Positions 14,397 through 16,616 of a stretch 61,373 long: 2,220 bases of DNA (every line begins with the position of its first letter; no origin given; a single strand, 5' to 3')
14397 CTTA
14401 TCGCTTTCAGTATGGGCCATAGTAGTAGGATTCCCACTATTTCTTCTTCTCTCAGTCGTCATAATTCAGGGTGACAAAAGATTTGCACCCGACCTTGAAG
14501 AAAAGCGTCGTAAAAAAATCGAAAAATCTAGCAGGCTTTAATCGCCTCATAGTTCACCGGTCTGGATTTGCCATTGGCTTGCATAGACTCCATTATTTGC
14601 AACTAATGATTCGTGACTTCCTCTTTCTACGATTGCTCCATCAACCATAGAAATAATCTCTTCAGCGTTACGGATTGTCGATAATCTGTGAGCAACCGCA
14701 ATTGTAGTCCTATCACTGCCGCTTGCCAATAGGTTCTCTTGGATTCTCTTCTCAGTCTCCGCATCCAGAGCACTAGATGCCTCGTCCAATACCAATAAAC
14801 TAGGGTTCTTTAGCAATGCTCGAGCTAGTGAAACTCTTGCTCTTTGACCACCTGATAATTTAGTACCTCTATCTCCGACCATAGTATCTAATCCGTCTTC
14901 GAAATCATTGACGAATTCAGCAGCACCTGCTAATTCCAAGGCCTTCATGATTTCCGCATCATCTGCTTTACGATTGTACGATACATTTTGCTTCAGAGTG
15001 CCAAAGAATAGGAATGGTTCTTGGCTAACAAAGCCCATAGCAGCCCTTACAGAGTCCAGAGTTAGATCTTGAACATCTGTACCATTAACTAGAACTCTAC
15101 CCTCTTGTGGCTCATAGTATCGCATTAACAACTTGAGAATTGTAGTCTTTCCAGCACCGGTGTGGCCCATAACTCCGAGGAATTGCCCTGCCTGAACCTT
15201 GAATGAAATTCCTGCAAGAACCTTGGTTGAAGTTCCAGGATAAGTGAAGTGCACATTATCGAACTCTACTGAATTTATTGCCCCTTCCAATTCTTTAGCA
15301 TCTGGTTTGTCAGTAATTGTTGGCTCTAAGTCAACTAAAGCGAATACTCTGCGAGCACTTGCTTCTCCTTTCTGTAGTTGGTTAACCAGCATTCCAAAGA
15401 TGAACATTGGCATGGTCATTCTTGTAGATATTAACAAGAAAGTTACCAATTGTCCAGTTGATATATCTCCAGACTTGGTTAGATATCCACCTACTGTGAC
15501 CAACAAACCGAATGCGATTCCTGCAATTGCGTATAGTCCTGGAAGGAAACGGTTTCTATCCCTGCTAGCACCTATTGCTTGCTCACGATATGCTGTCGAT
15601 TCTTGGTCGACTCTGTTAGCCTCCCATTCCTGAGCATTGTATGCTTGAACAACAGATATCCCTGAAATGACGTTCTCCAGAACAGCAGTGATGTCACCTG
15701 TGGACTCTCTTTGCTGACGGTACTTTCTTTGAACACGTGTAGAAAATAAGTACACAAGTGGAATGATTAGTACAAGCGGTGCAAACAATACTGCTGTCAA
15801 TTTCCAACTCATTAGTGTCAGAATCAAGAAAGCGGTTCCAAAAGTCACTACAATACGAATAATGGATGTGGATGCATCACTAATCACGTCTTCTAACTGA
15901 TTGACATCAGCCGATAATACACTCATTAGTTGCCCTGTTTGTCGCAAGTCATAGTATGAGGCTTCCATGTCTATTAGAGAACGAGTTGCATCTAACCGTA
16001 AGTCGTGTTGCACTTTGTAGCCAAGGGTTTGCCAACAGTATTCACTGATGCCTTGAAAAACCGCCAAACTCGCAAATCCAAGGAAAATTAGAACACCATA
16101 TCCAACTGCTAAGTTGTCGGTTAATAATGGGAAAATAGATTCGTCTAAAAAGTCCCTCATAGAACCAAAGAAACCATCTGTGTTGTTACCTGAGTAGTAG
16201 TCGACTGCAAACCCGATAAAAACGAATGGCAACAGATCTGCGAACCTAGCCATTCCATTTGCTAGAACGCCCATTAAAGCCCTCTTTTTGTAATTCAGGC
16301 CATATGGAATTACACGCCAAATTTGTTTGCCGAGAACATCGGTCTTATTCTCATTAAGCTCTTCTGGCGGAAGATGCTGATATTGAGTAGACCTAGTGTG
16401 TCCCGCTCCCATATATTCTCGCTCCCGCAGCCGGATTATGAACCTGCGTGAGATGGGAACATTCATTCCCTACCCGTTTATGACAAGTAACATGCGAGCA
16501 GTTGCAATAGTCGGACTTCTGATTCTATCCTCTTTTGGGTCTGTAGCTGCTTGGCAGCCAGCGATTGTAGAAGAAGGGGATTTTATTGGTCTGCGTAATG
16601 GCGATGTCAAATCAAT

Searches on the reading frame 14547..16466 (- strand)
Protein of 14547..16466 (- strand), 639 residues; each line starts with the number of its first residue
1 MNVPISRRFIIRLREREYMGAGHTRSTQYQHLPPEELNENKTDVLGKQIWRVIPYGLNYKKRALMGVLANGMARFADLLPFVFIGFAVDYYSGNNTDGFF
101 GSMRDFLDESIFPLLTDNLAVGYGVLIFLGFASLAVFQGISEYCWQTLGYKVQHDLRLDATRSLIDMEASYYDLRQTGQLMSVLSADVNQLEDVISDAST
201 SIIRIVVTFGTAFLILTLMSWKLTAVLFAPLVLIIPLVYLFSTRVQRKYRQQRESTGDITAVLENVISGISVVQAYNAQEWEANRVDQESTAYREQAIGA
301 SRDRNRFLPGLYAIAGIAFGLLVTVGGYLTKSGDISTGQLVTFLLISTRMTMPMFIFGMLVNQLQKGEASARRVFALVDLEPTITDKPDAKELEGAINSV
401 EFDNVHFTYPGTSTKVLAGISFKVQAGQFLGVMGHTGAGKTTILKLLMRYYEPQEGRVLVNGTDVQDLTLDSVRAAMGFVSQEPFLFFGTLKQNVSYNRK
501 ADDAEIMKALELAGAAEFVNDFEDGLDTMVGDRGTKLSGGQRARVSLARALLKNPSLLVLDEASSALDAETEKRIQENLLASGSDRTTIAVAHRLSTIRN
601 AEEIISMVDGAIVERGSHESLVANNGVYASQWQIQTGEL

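Call 33: search_protein_families(library=pfam, proteins=[window:14547-16466:-], max_evalue=0.00001)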
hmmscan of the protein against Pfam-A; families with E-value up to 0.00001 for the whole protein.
window:14547-16466:- (639 aa): 3 families
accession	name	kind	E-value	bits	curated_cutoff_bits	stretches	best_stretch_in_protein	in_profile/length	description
PF00664.28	ABC_membrane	-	8.9e-44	150.6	28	1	83-354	13-274/274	ABC transporter transmembrane region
PF00005.33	ABC_tran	-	3.3e-32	112.4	25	1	418-564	2-136/137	ABC transporter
PF02463.25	SMC_N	-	2.6e-06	27.5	40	0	453-608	106-212/220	RecF/RecN/SMC N terminal domain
